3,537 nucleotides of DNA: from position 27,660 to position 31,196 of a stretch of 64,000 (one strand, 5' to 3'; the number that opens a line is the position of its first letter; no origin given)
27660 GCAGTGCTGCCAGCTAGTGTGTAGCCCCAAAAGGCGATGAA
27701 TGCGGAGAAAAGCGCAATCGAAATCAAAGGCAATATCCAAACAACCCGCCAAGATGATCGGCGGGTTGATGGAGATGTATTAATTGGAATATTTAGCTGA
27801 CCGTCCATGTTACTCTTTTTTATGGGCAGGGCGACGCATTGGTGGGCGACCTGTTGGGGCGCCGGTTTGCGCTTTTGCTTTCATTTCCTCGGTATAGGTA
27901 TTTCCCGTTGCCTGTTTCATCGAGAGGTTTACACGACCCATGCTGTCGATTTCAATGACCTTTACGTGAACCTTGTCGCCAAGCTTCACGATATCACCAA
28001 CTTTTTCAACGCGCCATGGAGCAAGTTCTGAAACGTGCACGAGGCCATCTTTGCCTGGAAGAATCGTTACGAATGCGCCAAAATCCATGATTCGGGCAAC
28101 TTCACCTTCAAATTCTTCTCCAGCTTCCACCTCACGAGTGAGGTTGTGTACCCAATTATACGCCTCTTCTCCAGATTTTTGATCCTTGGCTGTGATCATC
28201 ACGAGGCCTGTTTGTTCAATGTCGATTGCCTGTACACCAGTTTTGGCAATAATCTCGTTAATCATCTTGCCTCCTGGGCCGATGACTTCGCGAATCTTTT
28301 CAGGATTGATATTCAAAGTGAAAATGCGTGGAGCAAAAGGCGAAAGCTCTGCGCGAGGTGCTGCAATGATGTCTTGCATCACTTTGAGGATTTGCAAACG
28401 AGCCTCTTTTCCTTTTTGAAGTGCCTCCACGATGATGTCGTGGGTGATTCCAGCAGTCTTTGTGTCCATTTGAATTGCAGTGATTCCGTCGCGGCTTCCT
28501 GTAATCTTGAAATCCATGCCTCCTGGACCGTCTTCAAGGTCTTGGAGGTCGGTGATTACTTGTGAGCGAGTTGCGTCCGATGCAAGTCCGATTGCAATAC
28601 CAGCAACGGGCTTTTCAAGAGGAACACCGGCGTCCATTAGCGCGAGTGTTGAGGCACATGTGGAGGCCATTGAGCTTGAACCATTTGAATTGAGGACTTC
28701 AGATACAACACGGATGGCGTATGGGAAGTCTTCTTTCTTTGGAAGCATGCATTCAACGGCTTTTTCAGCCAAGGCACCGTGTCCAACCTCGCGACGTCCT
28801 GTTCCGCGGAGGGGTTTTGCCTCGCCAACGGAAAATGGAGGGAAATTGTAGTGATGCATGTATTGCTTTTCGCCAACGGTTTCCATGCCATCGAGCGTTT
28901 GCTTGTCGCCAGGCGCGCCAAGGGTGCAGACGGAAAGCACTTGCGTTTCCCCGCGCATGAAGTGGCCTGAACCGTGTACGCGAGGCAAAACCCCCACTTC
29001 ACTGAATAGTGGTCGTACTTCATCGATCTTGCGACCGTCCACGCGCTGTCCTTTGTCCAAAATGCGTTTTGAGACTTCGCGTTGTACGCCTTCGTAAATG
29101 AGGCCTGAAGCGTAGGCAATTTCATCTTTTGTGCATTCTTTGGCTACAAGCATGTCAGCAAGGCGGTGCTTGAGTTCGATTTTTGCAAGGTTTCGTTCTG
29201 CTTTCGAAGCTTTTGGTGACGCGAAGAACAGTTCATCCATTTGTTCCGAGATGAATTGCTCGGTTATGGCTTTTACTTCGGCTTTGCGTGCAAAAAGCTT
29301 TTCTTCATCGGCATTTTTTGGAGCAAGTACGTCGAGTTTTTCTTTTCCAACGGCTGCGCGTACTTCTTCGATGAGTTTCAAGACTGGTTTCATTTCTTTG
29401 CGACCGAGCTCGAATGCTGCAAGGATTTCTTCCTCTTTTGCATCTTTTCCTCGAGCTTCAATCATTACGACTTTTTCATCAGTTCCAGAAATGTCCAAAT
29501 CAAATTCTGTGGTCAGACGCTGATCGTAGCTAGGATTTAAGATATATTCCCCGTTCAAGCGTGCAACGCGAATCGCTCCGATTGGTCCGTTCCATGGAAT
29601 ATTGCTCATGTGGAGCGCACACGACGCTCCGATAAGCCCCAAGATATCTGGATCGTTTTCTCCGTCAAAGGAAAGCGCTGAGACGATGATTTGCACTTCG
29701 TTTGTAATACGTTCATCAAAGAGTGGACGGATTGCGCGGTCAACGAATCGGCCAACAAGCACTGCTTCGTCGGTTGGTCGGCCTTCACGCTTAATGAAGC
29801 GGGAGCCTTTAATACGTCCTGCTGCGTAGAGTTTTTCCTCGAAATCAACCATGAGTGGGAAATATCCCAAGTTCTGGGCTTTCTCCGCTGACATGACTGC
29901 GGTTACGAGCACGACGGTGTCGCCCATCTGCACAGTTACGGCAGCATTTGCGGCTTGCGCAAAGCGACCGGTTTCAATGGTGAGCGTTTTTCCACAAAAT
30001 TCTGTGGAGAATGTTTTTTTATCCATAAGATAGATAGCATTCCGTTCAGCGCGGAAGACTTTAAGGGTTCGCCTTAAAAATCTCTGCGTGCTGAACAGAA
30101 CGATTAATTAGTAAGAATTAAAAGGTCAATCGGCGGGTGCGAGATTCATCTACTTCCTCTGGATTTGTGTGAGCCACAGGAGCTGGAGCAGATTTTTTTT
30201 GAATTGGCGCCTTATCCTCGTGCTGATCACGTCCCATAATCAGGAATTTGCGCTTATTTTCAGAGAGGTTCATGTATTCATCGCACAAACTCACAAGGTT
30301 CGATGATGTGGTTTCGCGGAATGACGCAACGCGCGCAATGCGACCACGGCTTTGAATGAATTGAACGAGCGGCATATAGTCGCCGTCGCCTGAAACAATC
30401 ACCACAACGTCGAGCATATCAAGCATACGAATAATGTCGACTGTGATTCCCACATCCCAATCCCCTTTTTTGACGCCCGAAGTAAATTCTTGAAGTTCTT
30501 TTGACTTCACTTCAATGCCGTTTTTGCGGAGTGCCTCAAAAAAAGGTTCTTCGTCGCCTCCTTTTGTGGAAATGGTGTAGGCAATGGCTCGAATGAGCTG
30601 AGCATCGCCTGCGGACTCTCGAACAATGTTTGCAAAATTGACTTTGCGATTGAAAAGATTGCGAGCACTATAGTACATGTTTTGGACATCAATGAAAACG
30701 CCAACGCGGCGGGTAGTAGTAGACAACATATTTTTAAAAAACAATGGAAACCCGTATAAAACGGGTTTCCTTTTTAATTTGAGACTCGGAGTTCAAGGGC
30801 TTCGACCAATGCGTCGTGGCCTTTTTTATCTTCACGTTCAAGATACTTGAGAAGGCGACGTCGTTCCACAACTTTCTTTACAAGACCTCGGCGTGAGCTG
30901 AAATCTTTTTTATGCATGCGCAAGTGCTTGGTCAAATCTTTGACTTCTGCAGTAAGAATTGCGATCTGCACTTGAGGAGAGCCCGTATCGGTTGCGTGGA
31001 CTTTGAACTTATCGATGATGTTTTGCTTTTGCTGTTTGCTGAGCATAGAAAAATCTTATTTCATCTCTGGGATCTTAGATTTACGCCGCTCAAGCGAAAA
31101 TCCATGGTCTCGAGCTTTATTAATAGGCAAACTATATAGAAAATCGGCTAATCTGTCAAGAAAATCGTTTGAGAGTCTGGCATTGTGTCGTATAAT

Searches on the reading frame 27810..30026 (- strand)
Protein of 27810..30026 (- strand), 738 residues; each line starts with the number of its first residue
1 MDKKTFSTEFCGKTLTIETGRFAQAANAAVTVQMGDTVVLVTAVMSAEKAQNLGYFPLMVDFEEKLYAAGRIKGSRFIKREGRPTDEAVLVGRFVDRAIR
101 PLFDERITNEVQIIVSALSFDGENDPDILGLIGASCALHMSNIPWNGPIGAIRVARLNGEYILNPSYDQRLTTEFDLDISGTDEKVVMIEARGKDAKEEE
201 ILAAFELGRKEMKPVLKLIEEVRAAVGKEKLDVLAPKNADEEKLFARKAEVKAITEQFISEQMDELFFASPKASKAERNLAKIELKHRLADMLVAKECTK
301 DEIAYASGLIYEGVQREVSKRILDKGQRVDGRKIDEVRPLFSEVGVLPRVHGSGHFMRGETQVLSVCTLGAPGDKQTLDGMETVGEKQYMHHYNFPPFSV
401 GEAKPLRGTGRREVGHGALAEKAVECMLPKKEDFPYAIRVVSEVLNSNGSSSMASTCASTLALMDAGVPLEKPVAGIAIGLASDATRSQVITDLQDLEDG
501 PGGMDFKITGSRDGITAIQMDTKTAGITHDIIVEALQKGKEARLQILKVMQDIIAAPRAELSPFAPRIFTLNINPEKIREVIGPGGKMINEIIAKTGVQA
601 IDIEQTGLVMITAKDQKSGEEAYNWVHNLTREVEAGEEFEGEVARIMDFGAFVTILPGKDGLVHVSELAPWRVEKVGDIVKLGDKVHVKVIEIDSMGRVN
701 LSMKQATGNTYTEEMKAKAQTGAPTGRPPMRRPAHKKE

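Call 6: search_protein_families(library=pfam, proteins=[window:27810-30026:-])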
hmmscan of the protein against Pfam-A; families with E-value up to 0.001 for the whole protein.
window:27810-30026:- (738 aa): 4 families
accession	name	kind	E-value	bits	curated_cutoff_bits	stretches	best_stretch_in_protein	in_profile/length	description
PF01138.27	RNase_PH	-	3.9e-50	170.1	25.5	2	336-469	1-130/130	3' exoribonuclease family, domain 1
PF00575.29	S1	-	1.6e-17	64.1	22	1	633-704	2-74/74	S1 RNA binding domain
PF03725.20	RNase_PH_C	-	2.6e-16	59.8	20.8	2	147-210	1-66/67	3' exoribonuclease family, domain 2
PF00013.35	KH_1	-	3.3e-08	33.6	21.5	1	569-623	2-61/66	KH domain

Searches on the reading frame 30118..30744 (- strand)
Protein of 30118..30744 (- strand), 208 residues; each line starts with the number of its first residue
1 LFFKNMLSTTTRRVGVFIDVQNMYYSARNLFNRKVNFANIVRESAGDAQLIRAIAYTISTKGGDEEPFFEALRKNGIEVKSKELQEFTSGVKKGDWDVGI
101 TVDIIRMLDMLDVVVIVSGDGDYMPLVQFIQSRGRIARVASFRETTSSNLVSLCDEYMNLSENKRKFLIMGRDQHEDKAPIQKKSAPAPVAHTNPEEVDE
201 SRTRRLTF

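Call 6: search_protein_families(library=pfam, proteins=[window:30118-30744:-])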
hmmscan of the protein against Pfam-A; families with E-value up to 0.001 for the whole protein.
window:30118-30744:- (208 aa): 1 family
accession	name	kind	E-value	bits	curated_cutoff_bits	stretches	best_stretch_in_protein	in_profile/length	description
PF01936.24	NYN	-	1e-29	104.3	24.2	1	13-159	1-143/145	NYN domain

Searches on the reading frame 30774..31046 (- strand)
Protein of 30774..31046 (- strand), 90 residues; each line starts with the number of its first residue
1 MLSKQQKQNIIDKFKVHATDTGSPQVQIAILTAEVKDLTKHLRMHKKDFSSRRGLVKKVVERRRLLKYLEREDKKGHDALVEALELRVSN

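Call 6: search_protein_families(library=pfam, proteins=[window:30774-31046:-])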
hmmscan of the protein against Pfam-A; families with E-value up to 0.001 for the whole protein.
window:30774-31046:- (90 aa): 1 family
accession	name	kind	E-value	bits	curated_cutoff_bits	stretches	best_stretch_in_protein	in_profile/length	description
PF00312.27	Ribosomal_S15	-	5.4e-29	100.6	31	1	7-87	1-81/81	Ribosomal protein S15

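Call 61: find_encoding_contigs(protein=window:30774-31046:-, flank=3000, max_places=10)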
Protein window:30774-31046:- (90 aa): 3 contigs read that carry it; 2 places shown.
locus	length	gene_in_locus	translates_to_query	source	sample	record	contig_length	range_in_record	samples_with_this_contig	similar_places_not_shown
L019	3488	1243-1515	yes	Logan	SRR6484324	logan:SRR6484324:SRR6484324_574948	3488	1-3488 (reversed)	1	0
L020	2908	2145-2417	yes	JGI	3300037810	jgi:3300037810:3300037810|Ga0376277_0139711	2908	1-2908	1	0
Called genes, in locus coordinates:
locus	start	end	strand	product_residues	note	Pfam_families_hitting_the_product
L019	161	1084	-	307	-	PF02899:Phage_int_SAM_1, PF13102:Phage_int_SAM_5 (weak), PF13495:Phage_int_SAM_4, PF00589:Phage_integrase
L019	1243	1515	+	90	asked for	PF00312:Ribosomal_S15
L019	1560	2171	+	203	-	PF01936:NYN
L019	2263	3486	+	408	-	?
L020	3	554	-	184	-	?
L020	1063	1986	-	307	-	PF02899:Phage_int_SAM_1, PF13102:Phage_int_SAM_5 (weak), PF13495:Phage_int_SAM_4, PF00589:Phage_integrase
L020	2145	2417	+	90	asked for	PF00312:Ribosomal_S15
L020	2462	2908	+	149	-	?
